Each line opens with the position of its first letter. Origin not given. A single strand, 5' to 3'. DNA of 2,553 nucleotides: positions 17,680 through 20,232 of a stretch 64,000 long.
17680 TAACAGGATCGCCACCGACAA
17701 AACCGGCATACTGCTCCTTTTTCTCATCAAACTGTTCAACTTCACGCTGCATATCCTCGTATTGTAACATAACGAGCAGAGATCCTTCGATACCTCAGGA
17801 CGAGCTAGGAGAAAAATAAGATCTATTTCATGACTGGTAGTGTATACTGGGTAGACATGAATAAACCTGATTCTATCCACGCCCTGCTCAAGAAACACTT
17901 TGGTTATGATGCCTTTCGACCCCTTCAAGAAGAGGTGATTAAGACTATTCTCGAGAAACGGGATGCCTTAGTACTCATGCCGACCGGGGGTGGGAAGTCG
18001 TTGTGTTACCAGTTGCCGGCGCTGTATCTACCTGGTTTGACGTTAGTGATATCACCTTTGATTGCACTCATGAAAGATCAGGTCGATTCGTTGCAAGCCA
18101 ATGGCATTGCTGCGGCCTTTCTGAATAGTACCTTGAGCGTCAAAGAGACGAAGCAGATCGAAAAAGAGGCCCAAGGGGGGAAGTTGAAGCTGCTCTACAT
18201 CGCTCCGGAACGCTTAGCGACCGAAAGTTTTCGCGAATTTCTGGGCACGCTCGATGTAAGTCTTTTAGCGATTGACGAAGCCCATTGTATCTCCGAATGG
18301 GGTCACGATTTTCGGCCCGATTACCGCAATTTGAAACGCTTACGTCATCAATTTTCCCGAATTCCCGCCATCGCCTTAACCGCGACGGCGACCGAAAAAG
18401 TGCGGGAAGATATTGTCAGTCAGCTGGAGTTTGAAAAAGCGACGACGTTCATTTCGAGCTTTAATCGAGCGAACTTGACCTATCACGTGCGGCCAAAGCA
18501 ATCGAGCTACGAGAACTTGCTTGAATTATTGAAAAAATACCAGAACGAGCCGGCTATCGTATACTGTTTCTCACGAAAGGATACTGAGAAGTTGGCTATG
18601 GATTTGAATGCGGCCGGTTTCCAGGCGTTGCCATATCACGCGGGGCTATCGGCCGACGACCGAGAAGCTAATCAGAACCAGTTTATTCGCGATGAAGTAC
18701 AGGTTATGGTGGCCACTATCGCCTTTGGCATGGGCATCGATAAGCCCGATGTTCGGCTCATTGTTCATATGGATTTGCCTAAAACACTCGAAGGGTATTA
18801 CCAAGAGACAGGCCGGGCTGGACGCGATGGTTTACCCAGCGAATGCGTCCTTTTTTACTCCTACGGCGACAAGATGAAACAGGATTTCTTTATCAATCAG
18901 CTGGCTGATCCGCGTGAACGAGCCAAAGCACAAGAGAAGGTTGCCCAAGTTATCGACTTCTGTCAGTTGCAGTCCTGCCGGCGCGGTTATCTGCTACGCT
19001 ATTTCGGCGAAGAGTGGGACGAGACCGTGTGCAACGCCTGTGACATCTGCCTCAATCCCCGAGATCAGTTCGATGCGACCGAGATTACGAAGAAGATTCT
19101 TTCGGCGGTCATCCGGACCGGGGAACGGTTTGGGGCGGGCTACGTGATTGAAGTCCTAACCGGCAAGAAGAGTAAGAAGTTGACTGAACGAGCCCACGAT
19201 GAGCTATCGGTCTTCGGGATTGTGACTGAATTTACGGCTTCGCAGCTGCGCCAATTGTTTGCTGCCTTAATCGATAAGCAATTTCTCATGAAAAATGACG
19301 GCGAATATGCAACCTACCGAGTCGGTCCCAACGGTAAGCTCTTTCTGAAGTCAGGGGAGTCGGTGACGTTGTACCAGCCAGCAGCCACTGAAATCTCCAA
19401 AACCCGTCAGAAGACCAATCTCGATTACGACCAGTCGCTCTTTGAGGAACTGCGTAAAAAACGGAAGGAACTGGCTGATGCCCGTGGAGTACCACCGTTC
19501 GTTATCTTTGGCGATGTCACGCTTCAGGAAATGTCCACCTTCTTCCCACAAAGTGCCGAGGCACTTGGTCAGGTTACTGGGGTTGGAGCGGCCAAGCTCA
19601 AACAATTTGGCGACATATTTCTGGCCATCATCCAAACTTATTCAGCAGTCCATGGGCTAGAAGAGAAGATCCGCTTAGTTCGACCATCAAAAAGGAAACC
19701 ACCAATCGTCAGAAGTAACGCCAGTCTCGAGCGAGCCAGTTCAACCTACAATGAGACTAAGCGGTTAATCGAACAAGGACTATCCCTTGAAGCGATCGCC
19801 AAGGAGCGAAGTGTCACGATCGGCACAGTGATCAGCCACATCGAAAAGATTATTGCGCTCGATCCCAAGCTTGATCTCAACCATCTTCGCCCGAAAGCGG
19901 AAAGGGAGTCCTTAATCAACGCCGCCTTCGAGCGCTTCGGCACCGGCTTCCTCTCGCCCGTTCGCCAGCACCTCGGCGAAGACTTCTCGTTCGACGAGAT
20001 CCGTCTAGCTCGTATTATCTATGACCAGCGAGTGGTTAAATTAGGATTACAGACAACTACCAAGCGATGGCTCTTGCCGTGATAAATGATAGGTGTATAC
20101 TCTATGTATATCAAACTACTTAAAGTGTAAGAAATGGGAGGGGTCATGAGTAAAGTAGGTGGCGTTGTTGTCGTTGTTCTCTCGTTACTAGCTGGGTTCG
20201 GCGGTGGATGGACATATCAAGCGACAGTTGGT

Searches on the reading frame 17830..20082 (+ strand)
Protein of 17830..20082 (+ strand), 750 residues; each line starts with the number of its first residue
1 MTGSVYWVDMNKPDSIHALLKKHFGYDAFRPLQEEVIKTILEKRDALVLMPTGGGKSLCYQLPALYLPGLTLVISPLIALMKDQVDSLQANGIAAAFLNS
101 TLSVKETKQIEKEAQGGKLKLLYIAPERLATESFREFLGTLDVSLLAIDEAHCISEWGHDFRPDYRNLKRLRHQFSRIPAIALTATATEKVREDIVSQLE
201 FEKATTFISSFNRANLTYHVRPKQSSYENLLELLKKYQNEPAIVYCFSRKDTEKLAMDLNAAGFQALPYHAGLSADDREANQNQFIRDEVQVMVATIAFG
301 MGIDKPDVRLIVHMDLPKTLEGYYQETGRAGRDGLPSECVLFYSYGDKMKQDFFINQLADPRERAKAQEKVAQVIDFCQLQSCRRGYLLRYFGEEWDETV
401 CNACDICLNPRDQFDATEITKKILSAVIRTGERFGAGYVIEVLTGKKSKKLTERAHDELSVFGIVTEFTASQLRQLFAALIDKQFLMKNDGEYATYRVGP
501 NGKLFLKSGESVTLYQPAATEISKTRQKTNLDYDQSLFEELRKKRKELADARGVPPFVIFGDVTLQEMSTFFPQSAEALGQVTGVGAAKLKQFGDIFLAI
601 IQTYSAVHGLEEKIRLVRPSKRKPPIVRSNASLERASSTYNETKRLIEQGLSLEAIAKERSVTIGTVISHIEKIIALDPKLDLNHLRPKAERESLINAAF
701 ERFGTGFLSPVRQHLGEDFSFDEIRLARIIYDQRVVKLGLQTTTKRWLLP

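Call 10: search_protein_families(library=pfam, proteins=[window:17830-20082:+], max_evalue=0.001)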
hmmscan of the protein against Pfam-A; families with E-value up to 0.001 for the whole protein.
window:17830-20082:+ (750 aa): 7 families
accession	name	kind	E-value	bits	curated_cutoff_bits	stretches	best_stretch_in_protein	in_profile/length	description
PF09382.16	RQC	-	6.1e-30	103.8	23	1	410-519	1-110/114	RQC domain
PF00270.35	DEAD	-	3.5e-29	102.1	26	1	30-192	1-165/167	DEAD/DEAH box helicase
PF00271.37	Helicase_C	-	1e-23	84.1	23.5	1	227-334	3-110/110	Helicase conserved C-terminal domain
PF14493.12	HTH_40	-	3.9e-21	75.6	27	1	639-728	1-89/89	Helix-turn-helix domain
PF00570.28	HRDC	-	5.6e-20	71.5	23.8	1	535-601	2-68/68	HRDC domain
PF16124.10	RecQ_Zn_bind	-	4.5e-15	56.6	25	1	345-408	1-66/66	RecQ zinc-binding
PF04851.21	ResIII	-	3.5e-06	27.5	22.5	1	29-187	4-162/164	Type III restriction enzyme, res subunit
